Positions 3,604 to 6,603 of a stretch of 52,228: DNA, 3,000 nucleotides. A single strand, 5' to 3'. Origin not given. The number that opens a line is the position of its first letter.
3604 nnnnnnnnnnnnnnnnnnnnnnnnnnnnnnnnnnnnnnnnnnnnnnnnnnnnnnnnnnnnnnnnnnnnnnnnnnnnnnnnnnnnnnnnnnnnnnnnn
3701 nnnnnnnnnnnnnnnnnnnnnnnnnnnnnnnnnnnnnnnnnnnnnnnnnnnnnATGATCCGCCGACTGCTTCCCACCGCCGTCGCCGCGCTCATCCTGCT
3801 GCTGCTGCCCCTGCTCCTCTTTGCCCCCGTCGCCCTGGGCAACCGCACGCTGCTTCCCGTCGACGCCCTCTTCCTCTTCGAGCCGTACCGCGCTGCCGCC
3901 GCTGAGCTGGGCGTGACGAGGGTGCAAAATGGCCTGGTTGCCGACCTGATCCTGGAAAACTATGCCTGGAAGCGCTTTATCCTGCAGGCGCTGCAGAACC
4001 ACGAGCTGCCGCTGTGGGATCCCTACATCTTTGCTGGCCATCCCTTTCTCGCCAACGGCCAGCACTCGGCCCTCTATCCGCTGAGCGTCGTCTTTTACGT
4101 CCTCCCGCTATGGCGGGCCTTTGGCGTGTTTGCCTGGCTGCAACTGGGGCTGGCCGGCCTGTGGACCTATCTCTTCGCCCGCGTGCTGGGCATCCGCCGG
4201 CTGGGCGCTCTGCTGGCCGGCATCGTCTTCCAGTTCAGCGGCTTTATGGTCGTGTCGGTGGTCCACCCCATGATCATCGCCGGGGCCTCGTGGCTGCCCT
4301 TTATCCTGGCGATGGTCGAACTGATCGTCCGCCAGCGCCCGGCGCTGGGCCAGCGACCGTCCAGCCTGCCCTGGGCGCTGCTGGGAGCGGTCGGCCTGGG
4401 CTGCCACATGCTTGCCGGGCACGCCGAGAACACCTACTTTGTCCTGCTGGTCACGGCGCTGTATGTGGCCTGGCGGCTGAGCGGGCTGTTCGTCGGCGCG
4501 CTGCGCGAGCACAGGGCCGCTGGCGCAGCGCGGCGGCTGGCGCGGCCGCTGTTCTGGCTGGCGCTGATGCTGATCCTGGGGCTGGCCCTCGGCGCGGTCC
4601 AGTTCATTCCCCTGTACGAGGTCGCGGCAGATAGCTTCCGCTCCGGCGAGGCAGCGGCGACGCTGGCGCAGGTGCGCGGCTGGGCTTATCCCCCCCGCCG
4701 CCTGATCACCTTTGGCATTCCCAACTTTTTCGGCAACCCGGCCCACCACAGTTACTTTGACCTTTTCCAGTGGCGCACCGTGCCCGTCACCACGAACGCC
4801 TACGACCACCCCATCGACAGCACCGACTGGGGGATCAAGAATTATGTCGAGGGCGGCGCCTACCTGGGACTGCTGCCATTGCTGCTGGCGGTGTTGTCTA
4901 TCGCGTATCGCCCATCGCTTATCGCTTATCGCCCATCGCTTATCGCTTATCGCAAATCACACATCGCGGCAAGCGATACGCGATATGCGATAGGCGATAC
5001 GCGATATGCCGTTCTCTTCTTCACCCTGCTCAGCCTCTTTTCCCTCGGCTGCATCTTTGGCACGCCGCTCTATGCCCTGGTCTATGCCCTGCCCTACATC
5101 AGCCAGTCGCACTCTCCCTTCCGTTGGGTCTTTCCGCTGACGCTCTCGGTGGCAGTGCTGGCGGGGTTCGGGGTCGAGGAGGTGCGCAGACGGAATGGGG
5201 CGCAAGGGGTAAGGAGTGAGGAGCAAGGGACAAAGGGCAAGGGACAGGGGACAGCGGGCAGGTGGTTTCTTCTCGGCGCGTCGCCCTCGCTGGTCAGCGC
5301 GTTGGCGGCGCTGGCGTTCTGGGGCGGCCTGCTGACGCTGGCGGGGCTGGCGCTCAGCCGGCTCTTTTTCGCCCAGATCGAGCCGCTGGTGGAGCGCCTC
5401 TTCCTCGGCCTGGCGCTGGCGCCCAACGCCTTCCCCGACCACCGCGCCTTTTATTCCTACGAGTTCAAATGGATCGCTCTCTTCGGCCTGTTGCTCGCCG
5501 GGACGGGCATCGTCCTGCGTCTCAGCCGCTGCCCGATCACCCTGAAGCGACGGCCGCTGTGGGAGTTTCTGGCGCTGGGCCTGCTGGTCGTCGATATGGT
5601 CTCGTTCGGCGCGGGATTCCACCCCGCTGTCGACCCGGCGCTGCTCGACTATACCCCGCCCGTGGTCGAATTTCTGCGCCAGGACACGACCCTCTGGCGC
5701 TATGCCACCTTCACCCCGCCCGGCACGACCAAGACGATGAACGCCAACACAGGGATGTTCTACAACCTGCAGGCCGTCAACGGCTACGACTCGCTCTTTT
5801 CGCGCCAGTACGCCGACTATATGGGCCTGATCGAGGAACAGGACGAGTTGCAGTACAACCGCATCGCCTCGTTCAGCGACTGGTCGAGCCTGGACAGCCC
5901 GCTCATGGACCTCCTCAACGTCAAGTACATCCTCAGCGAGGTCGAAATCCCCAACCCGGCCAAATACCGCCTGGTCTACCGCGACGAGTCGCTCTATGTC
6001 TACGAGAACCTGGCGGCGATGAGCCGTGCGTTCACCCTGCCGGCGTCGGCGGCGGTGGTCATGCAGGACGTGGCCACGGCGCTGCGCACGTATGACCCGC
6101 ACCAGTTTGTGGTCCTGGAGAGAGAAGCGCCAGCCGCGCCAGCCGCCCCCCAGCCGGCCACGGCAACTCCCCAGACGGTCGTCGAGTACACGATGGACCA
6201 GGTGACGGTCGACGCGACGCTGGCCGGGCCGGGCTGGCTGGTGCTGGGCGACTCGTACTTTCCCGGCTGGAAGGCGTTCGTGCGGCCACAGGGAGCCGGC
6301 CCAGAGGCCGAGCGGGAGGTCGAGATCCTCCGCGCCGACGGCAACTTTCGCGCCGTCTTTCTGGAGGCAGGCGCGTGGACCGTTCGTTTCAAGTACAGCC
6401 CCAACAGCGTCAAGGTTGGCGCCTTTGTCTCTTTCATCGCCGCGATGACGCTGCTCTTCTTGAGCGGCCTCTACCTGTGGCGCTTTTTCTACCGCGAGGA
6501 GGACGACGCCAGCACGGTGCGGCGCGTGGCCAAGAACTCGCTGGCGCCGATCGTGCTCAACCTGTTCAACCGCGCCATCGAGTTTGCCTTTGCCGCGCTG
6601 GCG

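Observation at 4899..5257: Two heptamer-repeat tracts translated inside the YfhO::Wzx fusion gene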

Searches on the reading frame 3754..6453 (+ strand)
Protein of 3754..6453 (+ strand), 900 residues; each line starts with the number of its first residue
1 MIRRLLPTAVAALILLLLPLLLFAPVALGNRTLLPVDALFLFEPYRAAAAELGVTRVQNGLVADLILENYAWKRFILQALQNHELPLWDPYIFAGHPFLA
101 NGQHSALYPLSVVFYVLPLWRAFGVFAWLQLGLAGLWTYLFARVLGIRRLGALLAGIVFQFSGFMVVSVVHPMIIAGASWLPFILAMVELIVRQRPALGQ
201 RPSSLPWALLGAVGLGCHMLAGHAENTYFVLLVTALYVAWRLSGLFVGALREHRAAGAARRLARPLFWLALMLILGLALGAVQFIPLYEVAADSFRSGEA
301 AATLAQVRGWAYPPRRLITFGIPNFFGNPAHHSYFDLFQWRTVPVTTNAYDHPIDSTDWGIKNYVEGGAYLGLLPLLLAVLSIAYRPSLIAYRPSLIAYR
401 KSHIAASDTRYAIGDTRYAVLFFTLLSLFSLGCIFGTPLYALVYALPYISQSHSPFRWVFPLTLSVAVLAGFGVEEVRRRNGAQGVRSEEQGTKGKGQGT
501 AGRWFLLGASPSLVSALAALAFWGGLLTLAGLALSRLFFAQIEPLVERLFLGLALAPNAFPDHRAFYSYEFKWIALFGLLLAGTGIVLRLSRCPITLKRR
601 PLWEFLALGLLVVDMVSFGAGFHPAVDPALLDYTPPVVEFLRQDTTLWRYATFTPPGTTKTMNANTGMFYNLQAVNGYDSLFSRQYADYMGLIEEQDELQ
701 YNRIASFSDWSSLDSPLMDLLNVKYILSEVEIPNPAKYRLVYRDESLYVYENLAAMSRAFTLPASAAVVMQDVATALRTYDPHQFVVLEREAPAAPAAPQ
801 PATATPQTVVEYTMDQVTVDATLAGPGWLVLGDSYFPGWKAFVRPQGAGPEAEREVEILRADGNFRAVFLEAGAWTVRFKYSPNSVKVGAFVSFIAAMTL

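Call 11: find_homologous_proteins(query=window:3754-6453:+, max_evalue=1e-10)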
Query window:3754-6453:+ (900 aa): 1856 proteins with E <= 1e-10 among 8000 candidates; the best 120 are listed.
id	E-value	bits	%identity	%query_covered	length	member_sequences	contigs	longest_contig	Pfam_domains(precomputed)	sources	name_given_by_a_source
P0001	0.0e+0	1873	93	100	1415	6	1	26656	PF01943.23,PF09586.17,PF13440.12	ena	-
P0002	0.0e+0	1704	86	97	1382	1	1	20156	PF01943.23,PF09586.17,PF13440.12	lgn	-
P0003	0.0e+0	1435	73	100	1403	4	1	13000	PF01943.23,PF09586.17,PF13440.12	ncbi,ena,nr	ncbi:MAG TPA: hypothetical protein EYH30_04125 [Anaerolineales bacterium]|nr:hypothetical protein [A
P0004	0.0e+0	1419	72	100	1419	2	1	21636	PF01943.23,PF09586.17,PF01554.24,PF13440.12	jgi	-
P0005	0.0e+0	1408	71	100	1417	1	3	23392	PF01943.23,PF09586.17,PF13440.12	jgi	-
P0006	0.0e+0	1401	71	98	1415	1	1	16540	PF01943.23,PF09586.17,PF13440.12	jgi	-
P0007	0.0e+0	1401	72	100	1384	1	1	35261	PF01943.23,PF09586.17,PF13440.12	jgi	-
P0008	0.0e+0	1392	70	100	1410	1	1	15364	PF01943.23,PF09586.17,PF13440.12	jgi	-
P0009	0.0e+0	1385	70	100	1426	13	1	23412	PF01943.23,PF09586.17,PF13440.12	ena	-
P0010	0.0e+0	1383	67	97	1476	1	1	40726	PF01943.23,PF09586.17,PF13440.12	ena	-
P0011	0.0e+0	1383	69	100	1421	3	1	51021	PF01943.23,PF09586.17,PF13440.12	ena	-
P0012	0.0e+0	1375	69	100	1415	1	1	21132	PF01943.23,PF09586.17,PF13440.12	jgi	jgi:O-antigen/teichoic acid export membrane protein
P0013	0.0e+0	1374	69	100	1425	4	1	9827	PF01943.23,PF09586.17,PF01554.24,PF13440.12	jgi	-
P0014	0.0e+0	1372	69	100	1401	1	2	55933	PF01943.23,PF09586.17,PF13440.12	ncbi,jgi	ncbi:MAG: oligosaccharide flippase family protein [Anaerolineae bacterium]|jgi:O-antigen/teichoic ac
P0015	0.0e+0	1368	70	98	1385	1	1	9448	PF01943.23,PF09586.17,PF13440.12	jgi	jgi:O-antigen/teichoic acid export membrane protein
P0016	0.0e+0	1367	69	97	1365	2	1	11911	PF01943.23,PF09586.17,PF01554.24,PF13440.12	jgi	-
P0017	0.0e+0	1359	69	100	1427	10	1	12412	PF01943.23,PF09586.17,PF13440.12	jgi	-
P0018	0.0e+0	1358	68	100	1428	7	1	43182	PF01943.23,PF09586.17,PF01554.24,PF13440.12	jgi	-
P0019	0.0e+0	1355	68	100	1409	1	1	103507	PF01943.23,PF09586.17,PF13440.12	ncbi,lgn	-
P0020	0.0e+0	1353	70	97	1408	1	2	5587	PF01943.23,PF09586.17,PF01554.24,PF13440.12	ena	-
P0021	0.0e+0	1351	69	100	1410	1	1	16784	PF01943.23,PF09586.17,PF13440.12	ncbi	-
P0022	0.0e+0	1348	68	100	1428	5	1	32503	PF01943.23,PF09586.17,PF13440.12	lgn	-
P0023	0.0e+0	1347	69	100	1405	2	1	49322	PF01943.23,PF09586.17,PF13440.12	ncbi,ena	-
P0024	0.0e+0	1344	68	100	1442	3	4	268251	PF01943.23,PF01554.24,PF13440.12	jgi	-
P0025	0.0e+0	1341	69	98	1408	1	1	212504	PF01943.23,PF09586.17,PF13440.12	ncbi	-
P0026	0.0e+0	1337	67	100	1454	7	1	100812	PF01943.23,PF09586.17,PF13440.12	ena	-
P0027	0.0e+0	1336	68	97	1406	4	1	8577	PF01943.23,PF09586.17,PF13440.12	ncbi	-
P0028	0.0e+0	1333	67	97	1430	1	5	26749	PF01943.23,PF09586.17,PF01554.24,PF13440.12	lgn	-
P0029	0.0e+0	1332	69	97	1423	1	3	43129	PF01943.23,PF09586.17,PF13440.12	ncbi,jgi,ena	-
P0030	0.0e+0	1328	70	97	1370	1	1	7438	PF01943.23,PF09586.17,PF13440.12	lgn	-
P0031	0.0e+0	1327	68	98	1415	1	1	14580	PF01943.23,PF09586.17,PF01554.24,PF13440.12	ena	-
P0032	0.0e+0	1327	69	97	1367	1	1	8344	PF01943.23,PF01554.24,PF13440.12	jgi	-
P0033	0.0e+0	1326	69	97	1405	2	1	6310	PF01943.23,PF09586.17,PF13440.12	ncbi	-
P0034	0.0e+0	1326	68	97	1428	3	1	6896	PF01943.23,PF13440.12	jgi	-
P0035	0.0e+0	1325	68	98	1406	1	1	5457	PF01943.23,PF09586.17,PF13440.12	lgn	-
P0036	0.0e+0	1324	69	96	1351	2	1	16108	PF01943.23,PF09586.17,PF13440.12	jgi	jgi:O-antigen/teichoic acid export membrane protein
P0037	0.0e+0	1324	67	97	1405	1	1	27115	PF01943.23,PF13440.12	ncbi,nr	ncbi:MAG: oligosaccharide flippase family protein [Chloroflexi bacterium]|nr:oligosaccharide flippas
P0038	0.0e+0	1324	68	100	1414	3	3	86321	PF01943.23,PF09586.17,PF13440.12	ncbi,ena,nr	ncbi:MAG: oligosaccharide flippase family protein [Anaerolineae bacterium]|nr:oligosaccharide flippa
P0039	0.0e+0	1320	70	97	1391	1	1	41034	PF01943.23,PF09586.17,PF01554.24,PF13440.12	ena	-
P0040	0.0e+0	1320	68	97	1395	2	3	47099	PF01943.23,PF09586.17,PF01554.24,PF13440.12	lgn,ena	-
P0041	0.0e+0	1319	66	100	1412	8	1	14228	PF01943.23,PF09586.17,PF13440.12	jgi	jgi:O-antigen/teichoic acid export membrane protein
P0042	0.0e+0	1319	67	100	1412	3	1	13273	PF01943.23,PF09586.17,PF01554.24,PF13440.12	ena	-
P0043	0.0e+0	1317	67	100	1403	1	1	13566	PF01943.23,PF09586.17,PF13440.12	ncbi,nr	ncbi:MAG: oligosaccharide flippase family protein [Anaerolineae bacterium]|nr:oligosaccharide flippa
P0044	0.0e+0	1312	65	100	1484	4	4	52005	PF01943.23,PF09586.17,PF13440.12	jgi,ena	-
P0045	0.0e+0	1305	67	100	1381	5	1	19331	PF01943.23,PF13440.12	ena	-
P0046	0.0e+0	1303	67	98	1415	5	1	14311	PF01943.23,PF09586.17,PF13440.12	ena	-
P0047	0.0e+0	1303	66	97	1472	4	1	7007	PF01943.23,PF09586.17,PF13440.12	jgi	-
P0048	0.0e+0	1302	66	98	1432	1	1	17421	PF01943.23,PF09586.17,PF13440.12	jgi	jgi:O-antigen/teichoic acid export membrane protein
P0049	0.0e+0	1302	66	100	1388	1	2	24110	PF01943.23,PF01554.24,PF13440.12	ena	-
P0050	0.0e+0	1302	68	97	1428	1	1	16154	PF01943.23,PF09586.17,PF13440.12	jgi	-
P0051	0.0e+0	1300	68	100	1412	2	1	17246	PF01943.23,PF09586.17,PF13440.12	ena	-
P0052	0.0e+0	1300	66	97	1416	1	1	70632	PF01943.23,PF09586.17,PF13440.12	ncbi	-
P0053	0.0e+0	1299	66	97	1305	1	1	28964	PF01943.23,PF09586.17,PF13440.12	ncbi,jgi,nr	ncbi:MAG: hypothetical protein B6I35_03350 [Anaerolineaceae bacterium 4572_32.2]|nr:MAG: hypothetica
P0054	0.0e+0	1299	66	97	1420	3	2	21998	PF01943.23,PF09586.17,PF13440.12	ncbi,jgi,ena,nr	ncbi:MAG: hypothetical protein DRJ03_16290 [Chloroflexi bacterium]|nr:MAG: hypothetical protein DRI8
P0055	0.0e+0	1298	67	97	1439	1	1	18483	PF01943.23,PF09586.17,PF13440.12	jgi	jgi:O-antigen/teichoic acid export membrane protein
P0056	0.0e+0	1297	67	97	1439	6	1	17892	PF01943.23,PF01554.24,PF13440.12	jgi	-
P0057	0.0e+0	1296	65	98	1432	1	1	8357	PF01943.23,PF09586.17,PF13440.12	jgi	jgi:O-antigen/teichoic acid export membrane protein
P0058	0.0e+0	1295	66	98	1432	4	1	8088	PF01943.23,PF09586.17,PF13440.12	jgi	-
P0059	0.0e+0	1294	67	100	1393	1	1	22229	PF01943.23,PF09586.17,PF13440.12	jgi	-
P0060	0.0e+0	1293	66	98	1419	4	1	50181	PF01943.23,PF09586.17,PF13440.12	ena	-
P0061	0.0e+0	1290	65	98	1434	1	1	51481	PF01943.23,PF09586.17,PF13440.12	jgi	jgi:O-antigen/teichoic acid export membrane protein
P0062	0.0e+0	1290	67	97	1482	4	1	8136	PF01943.23,PF09586.17,PF13440.12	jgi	jgi:O-antigen/teichoic acid export membrane protein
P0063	0.0e+0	1289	65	100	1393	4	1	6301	PF01943.23,PF01554.24,PF13440.12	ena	-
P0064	0.0e+0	1289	66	100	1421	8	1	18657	PF01943.23,PF09586.17,PF01554.24,PF13440.12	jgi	jgi:O-antigen/teichoic acid export membrane protein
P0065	0.0e+0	1288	63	52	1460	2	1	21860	PF01943.23,PF09586.17,PF13440.12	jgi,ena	jgi:O-antigen/teichoic acid export membrane protein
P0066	0.0e+0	1288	66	98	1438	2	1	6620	PF01943.23,PF09586.17,PF13440.12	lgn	-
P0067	0.0e+0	1288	66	100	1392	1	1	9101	PF01943.23,PF09586.17,PF13440.12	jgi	jgi:O-antigen/teichoic acid export membrane protein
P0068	0.0e+0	1288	66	98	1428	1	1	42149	PF01943.23,PF09586.17,PF13440.12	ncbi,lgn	-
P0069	0.0e+0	1288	65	97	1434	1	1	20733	PF01943.23,PF09586.17,PF13440.12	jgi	jgi:O-antigen/teichoic acid export membrane protein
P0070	0.0e+0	1287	66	98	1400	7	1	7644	PF01943.23,PF09586.17,PF01554.24,PF13440.12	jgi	jgi:O-antigen/teichoic acid export membrane protein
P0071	0.0e+0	1287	67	100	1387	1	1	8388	PF01943.23,PF13440.12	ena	-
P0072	0.0e+0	1287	65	98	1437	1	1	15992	PF01943.23,PF09586.17,PF13440.12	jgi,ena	-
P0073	0.0e+0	1287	66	100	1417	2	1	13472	PF01943.23,PF09586.17,PF13440.12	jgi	-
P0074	0.0e+0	1284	66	98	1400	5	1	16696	PF01943.23,PF09586.17,PF13440.12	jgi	jgi:O-antigen/teichoic acid export membrane protein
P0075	0.0e+0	1284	67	97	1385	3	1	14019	PF01943.23,PF13440.12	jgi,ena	-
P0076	0.0e+0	1284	64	97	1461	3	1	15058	PF01943.23,PF09586.17,PF13440.12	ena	-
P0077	0.0e+0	1282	66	98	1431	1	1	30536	PF01943.23,PF09586.17,PF01554.24,PF13440.12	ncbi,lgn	-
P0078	0.0e+0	1282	71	93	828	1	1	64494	PF09586.17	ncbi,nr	ncbi:MAG: hypothetical protein JW900_01740, partial [Anaerolineae bacterium]|nr:hypothetical protein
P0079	0.0e+0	1281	64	98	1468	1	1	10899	PF01943.23,PF09586.17,PF13440.12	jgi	-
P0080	0.0e+0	1280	65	98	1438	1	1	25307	PF01943.23,PF09586.17,PF13440.12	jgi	jgi:O-antigen/teichoic acid export membrane protein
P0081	0.0e+0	1280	66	100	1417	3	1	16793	PF01943.23,PF13440.12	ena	-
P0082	0.0e+0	1280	65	100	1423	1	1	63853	PF01943.23,PF13440.12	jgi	jgi:O-antigen/teichoic acid export membrane protein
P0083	0.0e+0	1280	67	97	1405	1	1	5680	PF01943.23,PF09586.17,PF13440.12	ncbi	-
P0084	0.0e+0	1279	65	98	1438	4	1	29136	PF01943.23,PF09586.17,PF13440.12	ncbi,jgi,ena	-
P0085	0.0e+0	1278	67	100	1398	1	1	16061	PF01943.23,PF09586.17,PF01554.24,PF13440.12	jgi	jgi:O-antigen/teichoic acid export membrane protein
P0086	0.0e+0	1278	66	100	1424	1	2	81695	PF01943.23,PF09586.17,PF13440.12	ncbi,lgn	ncbi:MAG: oligosaccharide flippase family protein [Anaerolineae bacterium]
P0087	0.0e+0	1278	65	98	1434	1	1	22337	PF01943.23,PF09586.17,PF13440.12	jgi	jgi:O-antigen/teichoic acid export membrane protein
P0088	0.0e+0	1277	67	100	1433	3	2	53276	PF01943.23,PF09586.17,PF01554.24,PF13440.12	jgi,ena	-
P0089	0.0e+0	1276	65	100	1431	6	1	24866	PF01943.23,PF09586.17,PF13440.12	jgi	-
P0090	0.0e+0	1275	67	100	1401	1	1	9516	PF01943.23,PF09586.17,PF13440.12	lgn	-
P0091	0.0e+0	1275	65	98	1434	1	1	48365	PF01943.23,PF09586.17,PF13440.12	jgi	jgi:O-antigen/teichoic acid export membrane protein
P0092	0.0e+0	1274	65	100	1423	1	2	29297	PF01943.23,PF09586.17,PF01554.24,PF13440.12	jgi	-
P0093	0.0e+0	1273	66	100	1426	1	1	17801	PF01943.23,PF09586.17,PF01554.24,PF13440.12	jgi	jgi:O-antigen/teichoic acid export membrane protein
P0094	0.0e+0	1273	65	100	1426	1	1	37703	PF01943.23,PF01554.24,PF13440.12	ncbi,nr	ncbi:MAG: oligosaccharide flippase family protein [Chloroflexota bacterium]|nr:oligosaccharide flipp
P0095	0.0e+0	1271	66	98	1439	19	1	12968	PF01943.23,PF09586.17,PF01554.24,PF13440.12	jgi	-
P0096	0.0e+0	1268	65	64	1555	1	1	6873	PF01943.23,PF09586.17,PF13440.12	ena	-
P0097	0.0e+0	1268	65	100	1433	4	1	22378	PF01943.23,PF09586.17,PF01554.24,PF13440.12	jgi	jgi:O-antigen/teichoic acid export membrane protein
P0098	0.0e+0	1267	66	98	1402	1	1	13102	PF01943.23,PF09586.17,PF13440.12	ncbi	-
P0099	0.0e+0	1267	66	98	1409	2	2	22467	PF01943.23,PF09586.17,PF13440.12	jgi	jgi:O-antigen/teichoic acid export membrane protein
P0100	0.0e+0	1267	65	98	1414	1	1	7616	PF01943.23,PF09586.17,PF13440.12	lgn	-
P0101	0.0e+0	1266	67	97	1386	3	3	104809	PF01943.23,PF09586.17,PF13440.12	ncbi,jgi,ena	-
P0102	0.0e+0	1266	65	98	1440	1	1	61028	PF01943.23,PF09586.17,PF13440.12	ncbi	-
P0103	0.0e+0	1265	66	100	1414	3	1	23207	PF01943.23,PF09586.17,PF13440.12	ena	-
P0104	0.0e+0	1264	66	100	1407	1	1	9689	PF01943.23,PF09586.17,PF13440.12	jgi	jgi:O-antigen/teichoic acid export membrane protein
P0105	0.0e+0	1262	65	100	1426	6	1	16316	PF01943.23,PF09586.17,PF13440.12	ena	-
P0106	0.0e+0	1261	66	100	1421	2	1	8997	PF01943.23,PF09586.17,PF13440.12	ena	-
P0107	0.0e+0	1261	66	100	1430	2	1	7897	PF01943.23,PF09586.17,PF13440.12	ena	-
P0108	0.0e+0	1257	64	98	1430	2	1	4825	PF01943.23,PF13440.12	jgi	jgi:O-antigen/teichoic acid export membrane protein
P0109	0.0e+0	1256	66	100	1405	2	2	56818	PF01943.23,PF09586.17,PF13440.12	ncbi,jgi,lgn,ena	-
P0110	0.0e+0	1255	64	100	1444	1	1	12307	PF01943.23,PF13440.12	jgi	jgi:O-antigen/teichoic acid export membrane protein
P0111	0.0e+0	1255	64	100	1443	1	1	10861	PF01943.23,PF09586.17,PF13440.12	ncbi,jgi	ncbi:MAG: oligosaccharide flippase family protein [Anaerolineae bacterium]|jgi:O-antigen/teichoic ac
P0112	0.0e+0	1255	65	98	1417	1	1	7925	PF01943.23,PF09586.17,PF01554.24,PF13440.12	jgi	jgi:O-antigen/teichoic acid export membrane protein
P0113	0.0e+0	1254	65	98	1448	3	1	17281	PF01943.23,PF09586.17,PF01554.24,PF13440.12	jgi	jgi:O-antigen/teichoic acid export membrane protein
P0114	0.0e+0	1254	63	98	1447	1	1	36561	PF01943.23,PF09586.17,PF01554.24,PF13440.12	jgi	jgi:O-antigen/teichoic acid export membrane protein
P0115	0.0e+0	1253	65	97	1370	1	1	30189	PF01943.23,PF09586.17,PF13440.12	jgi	jgi:O-antigen/teichoic acid export membrane protein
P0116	0.0e+0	1251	63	97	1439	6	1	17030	PF01943.23,PF13440.12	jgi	jgi:O-antigen/teichoic acid export membrane protein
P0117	0.0e+0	1248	64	100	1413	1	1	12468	PF01943.23,PF09586.17,PF13440.12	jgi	-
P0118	0.0e+0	1245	64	100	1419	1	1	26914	PF01943.23,PF09586.17,PF13440.12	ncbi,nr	ncbi:MAG: oligosaccharide flippase family protein [Chloroflexi bacterium]|nr:oligosaccharide flippas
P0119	0.0e+0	1244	63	100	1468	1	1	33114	PF01943.23,PF09586.17,PF13440.12,PF04886.17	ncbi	-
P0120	0.0e+0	1243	65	97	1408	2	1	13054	PF01943.23,PF09586.17,PF13440.12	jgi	jgi:O-antigen/teichoic acid export membrane protein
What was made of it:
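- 3754..7980 (+): Host gene: YfhO-like (GT-C type) polytopic membrane domain fused to a Wzx/MOP-type flippase domain, 1408 aa. The fusion is conserved in homologues (call 11).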

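Call 15: find_encoding_contigs(protein=P0001, flank=10000, max_places=3)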
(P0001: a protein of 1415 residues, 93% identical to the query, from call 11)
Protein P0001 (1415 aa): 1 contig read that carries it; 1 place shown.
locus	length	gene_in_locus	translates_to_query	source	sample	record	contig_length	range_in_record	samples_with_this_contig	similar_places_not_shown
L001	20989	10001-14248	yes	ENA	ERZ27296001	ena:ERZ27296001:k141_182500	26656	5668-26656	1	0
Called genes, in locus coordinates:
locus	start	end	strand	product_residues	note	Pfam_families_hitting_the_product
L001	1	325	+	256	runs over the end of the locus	-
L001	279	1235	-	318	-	PF06267:DUF1028, PF07719:TPR_2 (faint), PF13432:TPR_16 (faint), PF14559:TPR_19 (weak)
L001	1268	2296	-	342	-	PF00814:TsaD, PF22521:HypF_C_2 (weak)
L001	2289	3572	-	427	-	PF01663:Phosphodiest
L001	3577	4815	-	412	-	PF00557:Peptidase_M24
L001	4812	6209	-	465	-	PF12390:Se-cys_synth_N, PF03841:SelA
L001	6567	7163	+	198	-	PF10531:SLBB, PF22461:SLBB_2 (weak), PF12826:HHH_2 (faint), PF14520:HHH_5 (faint), PF00633:HHH, PF03934:T2SSK (weak), PF12836:HHH_3, PF14716:HHH_8 (faint)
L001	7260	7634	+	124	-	PF03259:Robl_LC7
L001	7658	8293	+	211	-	-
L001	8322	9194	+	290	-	PF00072:Response_reg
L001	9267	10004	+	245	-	PF00535:Glycos_transf_2, PF13641:Glyco_tranf_2_3 (weak)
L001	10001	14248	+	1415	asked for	PF09586:YfhO (faint), PF01943:Polysacc_synt, PF13440:Polysacc_synt_3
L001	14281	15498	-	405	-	-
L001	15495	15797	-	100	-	PF00708:Acylphosphatase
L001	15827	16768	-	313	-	PF04055:Radical_SAM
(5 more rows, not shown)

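Call 16: find_encoding_contigs(protein=P0002, flank=10000, max_places=2)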
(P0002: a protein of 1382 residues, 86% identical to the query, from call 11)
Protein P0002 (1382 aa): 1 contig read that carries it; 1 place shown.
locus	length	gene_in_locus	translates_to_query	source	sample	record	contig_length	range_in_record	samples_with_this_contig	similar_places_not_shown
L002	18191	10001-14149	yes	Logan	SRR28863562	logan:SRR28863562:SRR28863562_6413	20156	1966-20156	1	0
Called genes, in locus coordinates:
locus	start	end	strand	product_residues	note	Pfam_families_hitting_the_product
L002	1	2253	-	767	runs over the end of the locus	PF08448:PAS_4, PF08447:PAS_3, PF00989:PAS, PF08448:PAS_4, PF13426:PAS_9, PF08447:PAS_3, PF00512:HisKA, PF02518:HATPase_c, +1 more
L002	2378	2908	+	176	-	PF00583:Acetyltransf_1, PF13508:Acetyltransf_7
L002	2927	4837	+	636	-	PF16927:HisKA_7TM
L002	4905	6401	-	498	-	PF01743:PolyA_pol, PF12627:PolyA_pol_RNAbd, PF01966:HD, PF13735:tRNA_NucTran2_2 (weak)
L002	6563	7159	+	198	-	-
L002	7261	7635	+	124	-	PF03259:Robl_LC7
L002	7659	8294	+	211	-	-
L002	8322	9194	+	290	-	PF00072:Response_reg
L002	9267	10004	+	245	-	PF00535:Glycos_transf_2, PF13641:Glyco_tranf_2_3 (weak)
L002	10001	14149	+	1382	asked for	PF09586:YfhO (faint), PF01943:Polysacc_synt, PF13440:Polysacc_synt_3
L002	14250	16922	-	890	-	PF08239:SH3_3 (weak)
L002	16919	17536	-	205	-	PF02245:Pur_DNA_glyco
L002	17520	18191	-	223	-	?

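Call 53: search_solved_structures(query=window:3754-6453:+, max_evalue=0.01)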
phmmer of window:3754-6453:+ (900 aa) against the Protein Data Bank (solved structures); distinct sequences matched with E-value up to 0.01: 0.
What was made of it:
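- On YfhO (PF09586) / Wzx-type flippase (PF01943) fusion protein (host gene): No solved structure matches by sequence (call 53).
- Tried and rejected: A sequence search with the YfhO part gave no hit (call 53), so topology rests on hydropathy, charge and a weak model.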
